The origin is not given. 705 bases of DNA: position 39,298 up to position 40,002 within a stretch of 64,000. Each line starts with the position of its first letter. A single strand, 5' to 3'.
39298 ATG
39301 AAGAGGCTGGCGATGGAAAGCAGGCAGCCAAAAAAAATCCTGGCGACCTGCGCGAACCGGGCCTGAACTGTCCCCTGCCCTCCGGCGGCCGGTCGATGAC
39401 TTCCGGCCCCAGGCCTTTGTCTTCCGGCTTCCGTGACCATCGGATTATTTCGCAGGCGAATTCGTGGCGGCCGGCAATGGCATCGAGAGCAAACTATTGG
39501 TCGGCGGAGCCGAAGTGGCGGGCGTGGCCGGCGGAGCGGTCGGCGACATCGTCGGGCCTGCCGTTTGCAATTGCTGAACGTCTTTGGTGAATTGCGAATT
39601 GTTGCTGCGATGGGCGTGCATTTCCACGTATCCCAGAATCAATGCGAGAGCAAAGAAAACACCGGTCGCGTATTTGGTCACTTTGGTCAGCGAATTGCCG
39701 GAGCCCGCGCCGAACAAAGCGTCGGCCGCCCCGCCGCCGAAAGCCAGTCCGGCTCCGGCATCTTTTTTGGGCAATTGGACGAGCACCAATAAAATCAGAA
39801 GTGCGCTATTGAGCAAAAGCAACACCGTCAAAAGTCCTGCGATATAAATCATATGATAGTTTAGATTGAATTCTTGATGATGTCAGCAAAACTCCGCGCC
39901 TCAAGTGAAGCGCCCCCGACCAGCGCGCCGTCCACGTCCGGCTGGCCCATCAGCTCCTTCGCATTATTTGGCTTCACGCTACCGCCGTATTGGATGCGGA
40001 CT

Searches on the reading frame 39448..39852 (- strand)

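Call 83: search_protein_families(library=pfam, proteins=[window:39448-39852:-], max_evalue=0.001)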
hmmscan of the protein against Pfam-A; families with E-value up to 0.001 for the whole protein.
window:39448-39852:- (135 aa): 1 family
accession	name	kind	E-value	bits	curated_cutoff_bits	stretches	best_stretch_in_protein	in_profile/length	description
PF03840.19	SecG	-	8.7e-14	51.8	29.2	1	7-76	1-70/70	Preprotein translocase SecG subunit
